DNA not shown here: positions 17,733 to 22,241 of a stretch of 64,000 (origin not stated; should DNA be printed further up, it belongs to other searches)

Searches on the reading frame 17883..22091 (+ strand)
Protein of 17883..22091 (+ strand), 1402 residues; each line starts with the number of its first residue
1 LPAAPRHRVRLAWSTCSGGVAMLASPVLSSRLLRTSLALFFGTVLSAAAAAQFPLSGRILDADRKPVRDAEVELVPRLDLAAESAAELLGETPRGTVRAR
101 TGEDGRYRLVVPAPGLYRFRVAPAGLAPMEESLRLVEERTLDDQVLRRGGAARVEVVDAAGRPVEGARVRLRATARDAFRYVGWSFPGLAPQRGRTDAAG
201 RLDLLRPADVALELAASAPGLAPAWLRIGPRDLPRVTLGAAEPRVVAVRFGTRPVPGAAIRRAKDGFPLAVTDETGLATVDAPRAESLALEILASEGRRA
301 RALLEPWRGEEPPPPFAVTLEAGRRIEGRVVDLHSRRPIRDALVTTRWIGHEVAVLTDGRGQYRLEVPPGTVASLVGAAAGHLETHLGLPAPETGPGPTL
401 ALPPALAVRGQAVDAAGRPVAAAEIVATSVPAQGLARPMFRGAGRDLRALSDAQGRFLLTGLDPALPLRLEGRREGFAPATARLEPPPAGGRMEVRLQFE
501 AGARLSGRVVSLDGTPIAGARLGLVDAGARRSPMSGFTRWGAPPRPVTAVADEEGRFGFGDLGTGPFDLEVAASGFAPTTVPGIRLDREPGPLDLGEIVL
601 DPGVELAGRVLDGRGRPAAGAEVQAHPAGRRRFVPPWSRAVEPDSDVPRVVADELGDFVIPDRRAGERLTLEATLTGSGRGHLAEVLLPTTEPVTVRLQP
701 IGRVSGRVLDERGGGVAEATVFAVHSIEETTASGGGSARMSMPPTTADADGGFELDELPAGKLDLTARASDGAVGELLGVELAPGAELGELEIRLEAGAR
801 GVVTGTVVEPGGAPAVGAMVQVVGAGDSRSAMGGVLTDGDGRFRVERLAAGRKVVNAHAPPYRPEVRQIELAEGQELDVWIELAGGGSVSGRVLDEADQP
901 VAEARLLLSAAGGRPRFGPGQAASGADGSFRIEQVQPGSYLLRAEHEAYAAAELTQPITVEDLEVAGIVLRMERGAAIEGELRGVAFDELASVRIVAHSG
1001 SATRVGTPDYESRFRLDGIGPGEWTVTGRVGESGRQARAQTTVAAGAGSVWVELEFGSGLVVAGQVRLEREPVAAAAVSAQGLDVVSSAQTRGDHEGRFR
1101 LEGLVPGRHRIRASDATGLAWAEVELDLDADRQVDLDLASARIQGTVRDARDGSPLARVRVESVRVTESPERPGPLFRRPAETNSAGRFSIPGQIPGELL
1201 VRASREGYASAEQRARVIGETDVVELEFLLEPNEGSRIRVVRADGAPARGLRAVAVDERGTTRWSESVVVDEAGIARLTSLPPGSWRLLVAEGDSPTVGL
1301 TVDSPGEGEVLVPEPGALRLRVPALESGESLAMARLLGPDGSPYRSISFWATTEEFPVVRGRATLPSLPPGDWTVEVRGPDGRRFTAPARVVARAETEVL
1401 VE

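Call 56: search_protein_families(library=ncbifam, proteins=[window:17883-22091:+], max_evalue=0.00001)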
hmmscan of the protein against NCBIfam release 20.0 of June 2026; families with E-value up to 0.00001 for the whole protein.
window:17883-22091:+ (1402 aa): 2 families
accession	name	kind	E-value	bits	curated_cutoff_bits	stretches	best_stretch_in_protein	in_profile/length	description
NF052345.1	S_layer_anammox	exception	3.3e-13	48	1400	1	691-875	1306-1476/1596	Kustd1514 family S-layer glycoprotein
TIGR04134.1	lipo_with_rSAM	hypoth_equivalog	2.8e-09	37.1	39.8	0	1142-1192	41-90/150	radical SAM-associated putative lipoprotein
